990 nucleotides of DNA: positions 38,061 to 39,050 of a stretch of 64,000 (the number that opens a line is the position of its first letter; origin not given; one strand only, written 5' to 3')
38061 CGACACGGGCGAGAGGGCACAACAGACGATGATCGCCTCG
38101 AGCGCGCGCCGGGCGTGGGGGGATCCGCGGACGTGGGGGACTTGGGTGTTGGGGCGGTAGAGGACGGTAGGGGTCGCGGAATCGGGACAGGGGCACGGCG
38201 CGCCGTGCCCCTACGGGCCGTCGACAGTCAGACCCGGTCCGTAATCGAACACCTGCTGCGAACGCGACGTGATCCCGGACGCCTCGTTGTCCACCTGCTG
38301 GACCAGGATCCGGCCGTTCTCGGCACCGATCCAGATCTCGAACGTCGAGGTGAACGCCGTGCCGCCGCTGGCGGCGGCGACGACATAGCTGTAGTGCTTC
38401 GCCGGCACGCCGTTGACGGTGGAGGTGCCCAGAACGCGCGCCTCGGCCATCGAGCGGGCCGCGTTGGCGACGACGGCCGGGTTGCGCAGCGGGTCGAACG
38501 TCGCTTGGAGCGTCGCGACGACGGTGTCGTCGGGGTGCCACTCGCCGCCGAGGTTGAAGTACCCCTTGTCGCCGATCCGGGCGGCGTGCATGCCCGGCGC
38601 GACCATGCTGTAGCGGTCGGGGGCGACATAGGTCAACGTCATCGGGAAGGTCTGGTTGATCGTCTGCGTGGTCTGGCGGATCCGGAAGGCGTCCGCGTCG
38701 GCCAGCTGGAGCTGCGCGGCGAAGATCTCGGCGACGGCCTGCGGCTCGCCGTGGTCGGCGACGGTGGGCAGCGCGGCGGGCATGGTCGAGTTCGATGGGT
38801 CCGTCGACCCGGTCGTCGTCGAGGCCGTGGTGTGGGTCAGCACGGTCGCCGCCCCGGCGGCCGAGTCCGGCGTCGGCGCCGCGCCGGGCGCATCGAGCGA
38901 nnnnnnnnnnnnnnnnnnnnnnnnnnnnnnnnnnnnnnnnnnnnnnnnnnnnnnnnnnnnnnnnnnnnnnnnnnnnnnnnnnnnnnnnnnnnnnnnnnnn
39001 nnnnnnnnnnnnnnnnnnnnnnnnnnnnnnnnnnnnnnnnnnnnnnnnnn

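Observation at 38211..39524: SufU Fe-S scaffold fused in-frame to a TM/lipobox segment and an extracytoplasmic LolA/LppX-like domain, with an acidic GD-repeat insert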

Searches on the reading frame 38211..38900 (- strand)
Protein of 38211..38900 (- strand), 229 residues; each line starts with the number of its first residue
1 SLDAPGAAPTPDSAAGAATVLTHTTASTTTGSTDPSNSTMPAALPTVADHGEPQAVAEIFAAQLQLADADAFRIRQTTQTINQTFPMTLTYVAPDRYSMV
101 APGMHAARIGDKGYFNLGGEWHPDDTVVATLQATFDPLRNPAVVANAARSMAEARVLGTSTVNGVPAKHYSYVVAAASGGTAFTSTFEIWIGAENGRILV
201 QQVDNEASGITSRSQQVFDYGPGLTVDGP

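Call 3: search_protein_families(library=pfam, proteins=[window:38211-38900:-], max_evalue=1)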
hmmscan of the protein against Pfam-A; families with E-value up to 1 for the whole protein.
window:38211-38900:- (229 aa): 2 families
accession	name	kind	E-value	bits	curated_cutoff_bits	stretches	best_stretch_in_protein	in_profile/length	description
PF09865.15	DUF2092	-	0.0015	18.4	21.2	1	145-203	118-168/212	Predicted periplasmic protein (DUF2092)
PF16858.11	CNDH2_C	-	0.24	11.8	32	1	45-90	73-119/130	Condensin II complex subunit CAP-H2 or CNDH2, C-terminal wHTH domain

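Call 4: search_protein_families(library=ncbifam, proteins=[window:38211-38900:-], max_evalue=1)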
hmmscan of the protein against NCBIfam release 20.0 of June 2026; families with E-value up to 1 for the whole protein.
window:38211-38900:- (229 aa): 2 families
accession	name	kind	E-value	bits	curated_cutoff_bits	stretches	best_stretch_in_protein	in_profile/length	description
NF053532.1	lipo_SCO4651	subfamily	0.0017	18.1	65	1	82-177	101-196/277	SCO4651 family lipoprotein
NF008052.0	PRK10786.1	equivalog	0.043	12.5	500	1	174-226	154-206/367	bifunctional diaminohydroxyphosphoribosylaminopyrimidine deaminase/5-amino-6-(5-phosphoribosylamino)uracil reductase RibD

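Call 16: search_protein_representatives(protein=window:38214-38783:-)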
Query: 190 residues. Proteins with E-value up to 0.001 (for the whole library): 230; up to 1e-10: 33; up to 1e-30: 2. The best 150 are listed.
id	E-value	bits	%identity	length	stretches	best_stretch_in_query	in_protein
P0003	2.3e-114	395.8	95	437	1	1-190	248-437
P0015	3.8e-70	251.8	61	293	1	4-190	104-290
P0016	5.0e-19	85.2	30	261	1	12-190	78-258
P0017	1.3e-17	80.6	33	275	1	6-190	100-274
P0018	4.4e-17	78.9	31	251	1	19-190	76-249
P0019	7.8e-17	78.1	58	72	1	124-190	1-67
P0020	1.4e-16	77.2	31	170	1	27-190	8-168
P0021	7.8e-16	74.8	27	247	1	6-190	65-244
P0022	2.8e-15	73.0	29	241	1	2-190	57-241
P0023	5.1e-15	72.2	30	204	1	22-190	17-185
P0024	5.2e-15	72.1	31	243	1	4-190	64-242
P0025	7.8e-15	71.6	30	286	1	23-190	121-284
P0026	1.3e-14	70.8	31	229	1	9-190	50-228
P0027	3.7e-14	69.4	33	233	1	30-190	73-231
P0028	5.3e-14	68.9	27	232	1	9-190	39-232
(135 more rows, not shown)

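Call 18: find_encoding_contigs(protein=P0015, flank=10000, max_places=4)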
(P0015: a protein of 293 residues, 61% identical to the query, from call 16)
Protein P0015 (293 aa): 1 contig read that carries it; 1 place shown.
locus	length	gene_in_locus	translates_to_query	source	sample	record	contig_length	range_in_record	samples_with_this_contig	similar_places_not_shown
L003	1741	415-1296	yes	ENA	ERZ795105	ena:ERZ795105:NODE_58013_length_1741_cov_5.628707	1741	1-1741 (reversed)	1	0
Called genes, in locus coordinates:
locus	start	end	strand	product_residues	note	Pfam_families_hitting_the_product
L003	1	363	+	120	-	?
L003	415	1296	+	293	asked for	-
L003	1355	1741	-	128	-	?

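Call 24: find_related_loci(query=A2, collection=genome_contigs, flank=6000)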
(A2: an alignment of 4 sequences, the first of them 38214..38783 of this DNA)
Query A2 (190 aa) in genome_contigs; peptide patterns used: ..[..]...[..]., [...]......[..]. (x = any residue, [..] = any of these).
41 stretches matched a pattern; 3 encode a relative of the query (tblastn E <= 1e-3); 3 distinct loci.
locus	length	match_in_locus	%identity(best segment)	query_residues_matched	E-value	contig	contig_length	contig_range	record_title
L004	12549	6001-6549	96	8-190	5e-119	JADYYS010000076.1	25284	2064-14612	MAG: Ardenticatenales bacterium isolate SJ541 c_000001958758, whole genome shotgun sequence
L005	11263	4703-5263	61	4-190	4e-78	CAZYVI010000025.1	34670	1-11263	MAG TPA_asm: uncultured Anaerolineales bacterium isolate binchicken_co179_13 genome assembly, contig: NODE_3109_length_3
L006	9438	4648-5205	57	5-190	3e-65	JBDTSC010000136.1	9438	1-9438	MAG: Ardenticatenales bacterium isolate cluster3_bin.261 NODE_34061_length_9438_cov_12.934882, whole genome shotgun sequ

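Call 30: find_related_loci(query=A2, collection=metagenome_contigs, flank=5000)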
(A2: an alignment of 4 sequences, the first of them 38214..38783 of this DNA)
Query A2 (190 aa) in metagenome_contigs; peptide patterns used: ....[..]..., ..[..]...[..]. (x = any residue, [..] = any of these).
69 stretches matched a pattern; 1 encode a relative of the query (tblastn E <= 1e-3); 1 distinct loci.
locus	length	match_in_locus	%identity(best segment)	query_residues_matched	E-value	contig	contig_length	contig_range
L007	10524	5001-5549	96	8-190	9e-120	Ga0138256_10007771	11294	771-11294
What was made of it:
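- Tried and rejected: It added only one more fused locus (L007; call 30).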

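Call 33: find_encoding_contigs(protein=P0018, flank=6000, max_places=3)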
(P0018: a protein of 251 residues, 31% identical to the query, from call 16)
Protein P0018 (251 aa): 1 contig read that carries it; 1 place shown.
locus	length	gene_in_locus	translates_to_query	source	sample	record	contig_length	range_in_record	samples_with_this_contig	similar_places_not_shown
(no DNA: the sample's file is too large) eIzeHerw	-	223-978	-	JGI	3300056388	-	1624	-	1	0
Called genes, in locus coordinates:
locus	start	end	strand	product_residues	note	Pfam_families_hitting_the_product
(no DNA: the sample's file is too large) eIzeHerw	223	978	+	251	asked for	-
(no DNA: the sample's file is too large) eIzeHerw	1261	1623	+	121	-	?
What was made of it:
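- Tried and rejected: P0018 had no DNA available (call 33).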

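Call 34: find_homologous_proteins(query=A3, max_evalue=0.00001)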
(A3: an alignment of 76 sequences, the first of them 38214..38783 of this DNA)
Query A3 (76 sequences) (190 aa, profile of the alignment): 16 proteins with E <= 0.00001 among 8000 candidates.
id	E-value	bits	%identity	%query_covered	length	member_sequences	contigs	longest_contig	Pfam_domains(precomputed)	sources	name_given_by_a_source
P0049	4.8e-75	270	26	90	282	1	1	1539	-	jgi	jgi:outer membrane lipoprotein-sorting protein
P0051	7.1e-68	247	22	94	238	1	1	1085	-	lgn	-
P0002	3.3e-58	215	96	100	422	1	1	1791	PF01592.22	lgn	-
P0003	1.6e-57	213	96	96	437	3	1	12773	PF01592.22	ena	-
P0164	6.6e-57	211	28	55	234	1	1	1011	-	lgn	-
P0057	1.5e-56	210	26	99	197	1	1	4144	-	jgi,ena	-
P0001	6.9e-56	207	100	100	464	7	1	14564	PF01592.22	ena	-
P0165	3.3e-55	205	62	98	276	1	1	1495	-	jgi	-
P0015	8.4e-55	204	61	98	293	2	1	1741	-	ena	-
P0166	9.2e-55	204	61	98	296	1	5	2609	-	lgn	-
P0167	1.1e-53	200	31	73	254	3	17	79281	-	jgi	jgi:hypothetical protein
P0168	3.5e-51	192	24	73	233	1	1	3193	-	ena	-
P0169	4.7e-46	175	27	74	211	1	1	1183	-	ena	-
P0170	9.8e-45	171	32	73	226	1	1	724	-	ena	-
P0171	1.2e-13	69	26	62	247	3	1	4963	-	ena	-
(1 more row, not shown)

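Call 35: find_encoding_contigs(protein=P0167, flank=6000, max_places=4)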
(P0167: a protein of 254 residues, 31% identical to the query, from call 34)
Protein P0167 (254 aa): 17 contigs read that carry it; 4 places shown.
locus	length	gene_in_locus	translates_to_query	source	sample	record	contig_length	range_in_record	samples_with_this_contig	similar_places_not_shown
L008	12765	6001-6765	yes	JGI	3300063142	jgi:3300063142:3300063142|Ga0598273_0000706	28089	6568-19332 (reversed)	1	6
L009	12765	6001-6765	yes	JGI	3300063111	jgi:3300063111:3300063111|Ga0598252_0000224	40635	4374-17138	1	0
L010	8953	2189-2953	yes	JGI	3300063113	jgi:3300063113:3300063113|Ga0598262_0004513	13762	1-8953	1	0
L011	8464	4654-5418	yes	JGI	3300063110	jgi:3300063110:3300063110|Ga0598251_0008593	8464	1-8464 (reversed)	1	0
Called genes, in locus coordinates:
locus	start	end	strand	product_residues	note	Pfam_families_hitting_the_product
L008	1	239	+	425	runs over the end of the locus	PF00528:BPD_transp_1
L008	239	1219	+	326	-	PF00005:ABC_tran, PF13304:AAA_21 (faint), PF08352:oligo_HPY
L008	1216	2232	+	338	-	PF00005:ABC_tran, PF08352:oligo_HPY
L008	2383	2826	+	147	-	-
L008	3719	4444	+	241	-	PF13787:HXXEE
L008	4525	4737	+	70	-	-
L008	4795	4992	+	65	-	-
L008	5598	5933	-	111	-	-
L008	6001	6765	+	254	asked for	-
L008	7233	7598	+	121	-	-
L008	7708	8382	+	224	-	PF12710:HAD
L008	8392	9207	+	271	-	PF13489:Methyltransf_23, PF01209:Ubie_methyltran, PF13847:Methyltransf_31, PF08241:Methyltransf_11, PF08242:Methyltransf_12, PF13649:Methyltransf_25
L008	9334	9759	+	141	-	PF12675:DUF3795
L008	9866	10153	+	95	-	-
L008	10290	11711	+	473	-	PF00282:Pyridoxal_deC, PF00266:Aminotran_5 (weak)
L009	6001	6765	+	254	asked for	-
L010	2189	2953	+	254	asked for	-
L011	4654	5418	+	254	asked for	-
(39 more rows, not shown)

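Call 36: find_encoding_contigs(protein=P0166, flank=6000, max_places=5)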
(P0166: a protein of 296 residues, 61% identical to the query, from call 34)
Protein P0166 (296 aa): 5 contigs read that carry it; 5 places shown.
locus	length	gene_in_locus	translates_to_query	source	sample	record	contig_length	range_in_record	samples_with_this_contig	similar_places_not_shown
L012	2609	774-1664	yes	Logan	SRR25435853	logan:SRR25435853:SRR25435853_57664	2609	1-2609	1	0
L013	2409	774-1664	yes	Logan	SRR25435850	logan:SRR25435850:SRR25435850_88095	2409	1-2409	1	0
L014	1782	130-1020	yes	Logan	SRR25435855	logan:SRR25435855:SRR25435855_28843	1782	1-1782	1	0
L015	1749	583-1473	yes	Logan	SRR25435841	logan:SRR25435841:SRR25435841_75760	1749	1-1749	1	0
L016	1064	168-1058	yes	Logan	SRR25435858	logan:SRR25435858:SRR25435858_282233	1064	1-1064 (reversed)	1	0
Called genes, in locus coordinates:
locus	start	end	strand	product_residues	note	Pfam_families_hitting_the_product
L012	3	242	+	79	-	?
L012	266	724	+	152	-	PF01592:NifU_N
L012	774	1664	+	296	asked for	-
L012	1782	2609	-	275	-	?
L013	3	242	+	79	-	?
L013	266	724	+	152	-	PF01592:NifU_N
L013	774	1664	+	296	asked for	-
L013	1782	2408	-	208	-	?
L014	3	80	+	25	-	?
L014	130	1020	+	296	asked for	-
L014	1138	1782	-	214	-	?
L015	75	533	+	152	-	PF01592:NifU_N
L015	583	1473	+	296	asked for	-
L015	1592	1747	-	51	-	?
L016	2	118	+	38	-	?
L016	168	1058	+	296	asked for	-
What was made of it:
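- L012-L016 have the same pair with a 49-nt spacer (call 36).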

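Call 40: predict_structure(alignment_id=A3)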
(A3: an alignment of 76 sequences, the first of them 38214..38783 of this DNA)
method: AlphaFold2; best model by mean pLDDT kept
length: 190 residues; sequences in the alignment: 76
mean_pLDDT: 95.4   pTM: 0.88
mean pLDDT of the five models: 95.4, 95.4, 95.3, 94.9, 94.4
residues with pLDDT >= 90: 177; 70-90: 11; 50-70: 1; < 50: 1
segments of 3 or more residues with pLDDT < 50: none
pLDDT, mean of each block of 10 residues (from residue 1): 77 97 97 98 97 98 97 97 97 95 93 97 97 93 95 98 96 97 96
secondary structure, 60 per line:
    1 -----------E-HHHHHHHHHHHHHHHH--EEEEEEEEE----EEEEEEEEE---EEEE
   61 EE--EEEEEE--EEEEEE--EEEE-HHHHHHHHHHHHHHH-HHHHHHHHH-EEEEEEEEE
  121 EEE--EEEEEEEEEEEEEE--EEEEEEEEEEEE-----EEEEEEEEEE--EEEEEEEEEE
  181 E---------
elements in order: H14-29 E32-40 E45-53 E57-62 E65-70 E73-78 E81-84 H86-100 H102-110 E112-123 E126-139 E142-153 E159-168 E171-181
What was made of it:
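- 38214..38783 (-): Extracytoplasmic LppX/LprF/LprG-like (LolA-superfamily fold) domain, residues 248-437. AF2 pLDDT 95.4 (call 40).
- On LolA superfamily / LppX_LprAFG: AF2 pLDDT 95.4, with 11 strands and 3 helices (call 40).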

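Call 42: fold_search(model_id=the predicted structure, library=pdb)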
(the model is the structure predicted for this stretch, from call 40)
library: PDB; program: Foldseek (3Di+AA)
matches with E <= 10: 1184; with E <= 0.001: 38
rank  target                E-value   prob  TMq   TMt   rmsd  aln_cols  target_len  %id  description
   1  2byo                  1.6e-08  1.00  0.59  0.61   4.6       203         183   13  Crystal structure of Mycobacterium tuberculosis lipoprotein LppX (Rv2945c) (released 2006-03-22)
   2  3mh8_A                3.6e-08  1.00  0.62  0.61   6.2       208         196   16  Crystal structure of LprG from Mycobacterium tuberculosis (released 2010-09-01)
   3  3mha_A                4.9e-08  1.00  0.62  0.61   5.7       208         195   16  Crystal structure of LprG from Mycobacterium tuberculosis bound to PIM (released 2010-09-01)
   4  3mh9_A                6.8e-08  1.00  0.62  0.59   4.5       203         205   17  Crystal structure of LprG mutant V91W from Mycobacterium tuberculosis (released 2010-09-01)
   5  3mh9_C                1.1e-07  1.00  0.62  0.59   8.2       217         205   16  Crystal structure of LprG mutant V91W from Mycobacterium tuberculosis (released 2010-09-01)
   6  4qa8                  3.3e-07  1.00  0.65  0.60   4.2       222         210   11  Crystal structure of LprF from Mycobacterium bovis (released 2014-10-22)
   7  3mh8_B                4.8e-07  1.00  0.58  0.57   6.5       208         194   16  Crystal structure of LprG from Mycobacterium tuberculosis (released 2010-09-01)
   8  4mxt                  7.3e-07  1.00  0.53  0.54   5.3       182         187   10  Crystal structure of an Outer-membrane lipoprotein carrier protein (BACUNI_04723) from Bacteroides uniformis ATCC 8492 a (released 2013-10-16)
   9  3mha_B                1.2e-06  1.00  0.60  0.58   6.7       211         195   16  Crystal structure of LprG from Mycobacterium tuberculosis bound to PIM (released 2010-09-01)
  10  4zra_C                1.7e-06  1.00  0.57  0.56   6.7       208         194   16  CRYSTAL STRUCTURE OF MYCOBACTERIUM TUBERCULOSIS LPRG BINDING TO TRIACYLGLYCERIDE (released 2016-02-10)
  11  8cgm_A                2.1e-06  1.00  0.45  0.45   6.6       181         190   14  Structure of the lipoprotein transporter LolA from Porphyromonas gingivalis (released 2023-06-21)
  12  8veh_B                4.0e-06  1.00  0.42  0.41   7.3       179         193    7  Crystal structure of outer membrane lipoprotein carrier protein (LolA) from Rickettsia bellii (released 2023-12-27)
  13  8veh_C                5.5e-06  1.00  0.45  0.44   6.4       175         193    9  Crystal structure of outer membrane lipoprotein carrier protein (LolA) from Rickettsia bellii (released 2023-12-27)
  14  9azz_C                5.8e-06  1.00  0.39  0.42   7.5       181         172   11  Crystal structure of outer membrane lipoprotein carrier protein (LolA) from Ehrlichia ruminantium (released 2024-03-20)
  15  3m4w_C                6.7e-06  1.00  0.50  0.37   6.7       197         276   12  Structural basis for the negative regulation of bacterial stress response by RseB (released 2010-05-05)
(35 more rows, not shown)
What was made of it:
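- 38214..38783 (-): Foldseek top hits are LppX, LprG and LprF (E 1e-8 to 3e-7; call 42).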

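Call 72: search_protein_families(library=pfam, alignment_id=A3, max_evalue=0.01)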
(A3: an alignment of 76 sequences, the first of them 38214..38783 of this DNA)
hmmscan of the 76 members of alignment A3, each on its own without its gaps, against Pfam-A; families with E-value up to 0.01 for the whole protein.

A. member 1, window:38214-38783:- (190 aa): 1 family
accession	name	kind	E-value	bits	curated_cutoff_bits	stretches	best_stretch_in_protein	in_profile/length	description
PF09865.15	DUF2092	-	0.001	19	21.2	1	106-164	118-168/212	Predicted periplasmic protein (DUF2092)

B. families by the number of members that match (of 76 scanned): 14 families
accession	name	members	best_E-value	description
PF09865.15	DUF2092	7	4.8e-05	Predicted periplasmic protein (DUF2092)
PF01592.21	NifU_N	2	1.4e-21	NifU-like N terminal domain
PF07161.20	LppX_LprAFG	2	0.00036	LppX_LprAFG lipoprotein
PF05887.16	Trypan_PARP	2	0.00062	Procyclic acidic repetitive protein (PARP)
PF17131.11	LolA_like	2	0.0013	Outer membrane lipoprotein-sorting protein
PF22807.2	TrAA12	1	0.00042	TrAA12-like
PF06679.17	DUF1180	1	0.00044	Membrane protein FAM174-like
PF24381.1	DUF7537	1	0.00072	Family of unknown function (DUF7537)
PF03640.20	Lipoprotein_15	1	0.0023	Secreted repeat of unknown function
PF14371.13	DUF4412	1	0.0031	Domain of unknown function (DUF4412)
PF11271.13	PorA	1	0.0065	Porin PorA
PF16339.10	DUF4969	1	0.0072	Domain of unknown function (DUF4969)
PF20363.3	DUF6658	1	0.0088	Family of unknown function (DUF6658)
PF12824.13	MRP-L20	1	0.0088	Mitochondrial ribosomal protein subunit L20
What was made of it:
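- On LolA superfamily / LppX_LprAFG: Only 7 of 76 family members touch DUF2092, and 2 of 76 touch LppX_LprAFG, at E <= 0.01 (call 72).
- Closest known: Mycobacterial lipid-carrier lipoproteins LppX, LprF and LprG. Different: No Pfam model of the clan reaches its threshold (DUF2092 at 19 bits against 21.2; calls 3, 72).
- Tried and rejected: Pfam and NCBIfam gave only sub-threshold hits (DUF2092, SCO4651 lipoprotein; calls 3, 4, 72), so the domain was classified by fold instead.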
